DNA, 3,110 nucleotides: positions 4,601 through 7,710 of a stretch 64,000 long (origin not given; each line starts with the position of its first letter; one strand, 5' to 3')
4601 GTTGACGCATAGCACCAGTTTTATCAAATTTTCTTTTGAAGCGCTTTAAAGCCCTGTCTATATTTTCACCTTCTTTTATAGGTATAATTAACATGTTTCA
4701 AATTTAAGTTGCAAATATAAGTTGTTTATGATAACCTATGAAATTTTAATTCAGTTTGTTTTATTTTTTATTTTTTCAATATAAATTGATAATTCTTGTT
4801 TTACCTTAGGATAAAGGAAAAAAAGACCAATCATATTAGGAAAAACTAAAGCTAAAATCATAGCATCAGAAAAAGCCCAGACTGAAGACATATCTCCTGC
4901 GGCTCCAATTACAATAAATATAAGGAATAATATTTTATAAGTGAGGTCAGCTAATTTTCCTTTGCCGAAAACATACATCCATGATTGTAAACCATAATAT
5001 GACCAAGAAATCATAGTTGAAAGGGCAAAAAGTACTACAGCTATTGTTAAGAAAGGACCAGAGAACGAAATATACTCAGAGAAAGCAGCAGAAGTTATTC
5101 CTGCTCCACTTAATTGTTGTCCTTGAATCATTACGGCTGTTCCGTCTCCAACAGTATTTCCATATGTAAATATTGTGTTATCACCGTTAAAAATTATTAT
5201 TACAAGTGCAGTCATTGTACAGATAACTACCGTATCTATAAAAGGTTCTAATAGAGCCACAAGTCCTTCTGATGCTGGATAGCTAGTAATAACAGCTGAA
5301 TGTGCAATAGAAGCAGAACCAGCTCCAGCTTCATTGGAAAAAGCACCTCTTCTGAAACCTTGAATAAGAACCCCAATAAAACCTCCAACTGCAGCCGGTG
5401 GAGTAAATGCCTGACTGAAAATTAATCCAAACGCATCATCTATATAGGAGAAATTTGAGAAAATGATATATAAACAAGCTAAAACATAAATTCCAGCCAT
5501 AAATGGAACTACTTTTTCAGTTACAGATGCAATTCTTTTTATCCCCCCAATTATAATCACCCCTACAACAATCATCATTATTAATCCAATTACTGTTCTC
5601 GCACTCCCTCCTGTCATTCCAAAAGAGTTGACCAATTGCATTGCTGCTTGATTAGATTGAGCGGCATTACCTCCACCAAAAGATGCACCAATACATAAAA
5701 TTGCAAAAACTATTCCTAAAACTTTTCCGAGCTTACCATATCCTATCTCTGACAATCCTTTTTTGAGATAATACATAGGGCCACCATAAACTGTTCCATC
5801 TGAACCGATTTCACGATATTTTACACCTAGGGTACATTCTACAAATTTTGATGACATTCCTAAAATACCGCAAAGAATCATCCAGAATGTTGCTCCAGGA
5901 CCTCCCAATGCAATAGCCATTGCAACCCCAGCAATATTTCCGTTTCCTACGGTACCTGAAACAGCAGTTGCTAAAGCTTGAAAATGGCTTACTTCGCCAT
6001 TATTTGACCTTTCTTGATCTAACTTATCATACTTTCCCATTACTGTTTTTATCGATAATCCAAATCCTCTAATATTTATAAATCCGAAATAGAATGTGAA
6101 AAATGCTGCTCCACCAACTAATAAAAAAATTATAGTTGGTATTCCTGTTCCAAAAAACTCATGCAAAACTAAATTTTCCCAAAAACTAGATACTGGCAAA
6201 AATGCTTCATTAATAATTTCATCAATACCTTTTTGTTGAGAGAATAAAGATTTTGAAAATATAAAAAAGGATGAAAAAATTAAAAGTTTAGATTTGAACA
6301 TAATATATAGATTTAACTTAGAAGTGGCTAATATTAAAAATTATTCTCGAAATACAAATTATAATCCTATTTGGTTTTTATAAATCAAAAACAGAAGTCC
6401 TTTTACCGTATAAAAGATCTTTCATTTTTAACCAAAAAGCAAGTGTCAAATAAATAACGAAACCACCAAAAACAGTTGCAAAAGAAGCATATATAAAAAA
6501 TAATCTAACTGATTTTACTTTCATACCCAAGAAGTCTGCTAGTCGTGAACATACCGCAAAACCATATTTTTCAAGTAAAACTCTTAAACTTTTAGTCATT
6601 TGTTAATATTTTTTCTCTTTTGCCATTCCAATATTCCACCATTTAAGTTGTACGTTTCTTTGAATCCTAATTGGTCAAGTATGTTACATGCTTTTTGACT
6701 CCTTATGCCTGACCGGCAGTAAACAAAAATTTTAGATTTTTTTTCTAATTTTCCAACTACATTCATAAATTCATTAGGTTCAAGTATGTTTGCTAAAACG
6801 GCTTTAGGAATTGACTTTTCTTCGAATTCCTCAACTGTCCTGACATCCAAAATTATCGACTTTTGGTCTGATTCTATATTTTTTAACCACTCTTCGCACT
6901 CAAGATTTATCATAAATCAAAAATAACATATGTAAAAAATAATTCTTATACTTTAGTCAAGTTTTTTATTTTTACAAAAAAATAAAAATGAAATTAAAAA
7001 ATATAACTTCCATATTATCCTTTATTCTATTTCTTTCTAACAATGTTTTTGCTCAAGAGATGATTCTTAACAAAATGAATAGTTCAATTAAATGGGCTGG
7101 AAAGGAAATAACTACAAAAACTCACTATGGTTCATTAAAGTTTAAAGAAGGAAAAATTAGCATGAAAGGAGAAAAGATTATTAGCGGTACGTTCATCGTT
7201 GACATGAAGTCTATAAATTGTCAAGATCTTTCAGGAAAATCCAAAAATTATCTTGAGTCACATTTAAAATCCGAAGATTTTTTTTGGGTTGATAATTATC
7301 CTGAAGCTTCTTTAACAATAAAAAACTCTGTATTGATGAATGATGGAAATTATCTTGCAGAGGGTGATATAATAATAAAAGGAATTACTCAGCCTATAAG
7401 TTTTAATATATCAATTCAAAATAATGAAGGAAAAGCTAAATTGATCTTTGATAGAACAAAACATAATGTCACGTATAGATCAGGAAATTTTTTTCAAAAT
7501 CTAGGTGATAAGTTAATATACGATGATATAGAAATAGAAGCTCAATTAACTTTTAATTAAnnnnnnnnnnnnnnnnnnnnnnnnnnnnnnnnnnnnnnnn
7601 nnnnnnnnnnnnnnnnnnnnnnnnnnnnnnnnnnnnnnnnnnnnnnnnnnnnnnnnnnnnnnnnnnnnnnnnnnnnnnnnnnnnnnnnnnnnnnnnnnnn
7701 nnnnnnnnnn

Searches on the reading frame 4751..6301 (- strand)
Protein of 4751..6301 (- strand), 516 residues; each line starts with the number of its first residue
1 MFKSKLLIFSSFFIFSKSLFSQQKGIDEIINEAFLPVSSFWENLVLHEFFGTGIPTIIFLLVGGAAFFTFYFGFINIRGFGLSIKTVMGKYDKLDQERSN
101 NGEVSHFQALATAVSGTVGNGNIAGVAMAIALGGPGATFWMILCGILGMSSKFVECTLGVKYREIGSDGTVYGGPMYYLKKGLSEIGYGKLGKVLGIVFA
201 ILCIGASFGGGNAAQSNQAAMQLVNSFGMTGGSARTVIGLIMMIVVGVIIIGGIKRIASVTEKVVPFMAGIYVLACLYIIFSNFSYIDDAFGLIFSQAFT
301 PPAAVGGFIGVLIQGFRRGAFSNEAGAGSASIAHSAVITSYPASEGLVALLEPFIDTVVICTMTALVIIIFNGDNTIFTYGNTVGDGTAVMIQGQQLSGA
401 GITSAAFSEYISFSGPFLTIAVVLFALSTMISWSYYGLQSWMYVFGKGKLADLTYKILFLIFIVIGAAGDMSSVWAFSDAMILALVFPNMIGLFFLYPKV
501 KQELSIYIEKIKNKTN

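Call 6: search_protein_families(library=pfam, proteins=[window:4751-6301:-])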
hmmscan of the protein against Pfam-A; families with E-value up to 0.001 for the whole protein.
window:4751-6301:- (516 aa): 1 family
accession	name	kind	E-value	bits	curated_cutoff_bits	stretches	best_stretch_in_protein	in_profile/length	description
PF01235.23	Na_Ala_symp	-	6.2e-124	414.7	24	1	96-514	5-386/392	Sodium:alanine symporter family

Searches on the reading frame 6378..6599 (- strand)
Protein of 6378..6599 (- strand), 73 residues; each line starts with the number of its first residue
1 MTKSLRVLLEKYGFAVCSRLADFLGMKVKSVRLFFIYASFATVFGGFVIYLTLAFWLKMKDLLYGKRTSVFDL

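Call 48: search_protein_families(library=pfam, proteins=[window:6378-6599:-])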
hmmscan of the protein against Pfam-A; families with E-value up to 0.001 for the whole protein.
window:6378-6599:- (73 aa): 1 family
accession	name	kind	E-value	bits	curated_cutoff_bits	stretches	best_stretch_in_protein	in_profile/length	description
PF04024.17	PspC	-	6.7e-05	23.1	25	1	16-57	15-55/58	PspC domain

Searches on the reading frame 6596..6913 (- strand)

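Call 6: search_protein_families(library=pfam, proteins=[window:6596-6913:-])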
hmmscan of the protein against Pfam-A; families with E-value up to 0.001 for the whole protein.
window:6596-6913:- (105 aa): 1 family
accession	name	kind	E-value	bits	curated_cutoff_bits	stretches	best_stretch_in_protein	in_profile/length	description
PF00581.25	Rhodanese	-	4.1e-18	66.1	22.2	1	8-99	3-101/102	Rhodanese-like domain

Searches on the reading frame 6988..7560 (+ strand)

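Call 6: search_protein_families(library=pfam, proteins=[window:6988-7560:+])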
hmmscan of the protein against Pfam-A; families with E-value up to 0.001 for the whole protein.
window:6988-7560:+ (190 aa): 1 family
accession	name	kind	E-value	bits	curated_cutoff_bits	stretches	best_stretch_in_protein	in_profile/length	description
PF04264.18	YceI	-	3.2e-22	80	23.7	1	28-189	4-150/150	YceI-like domain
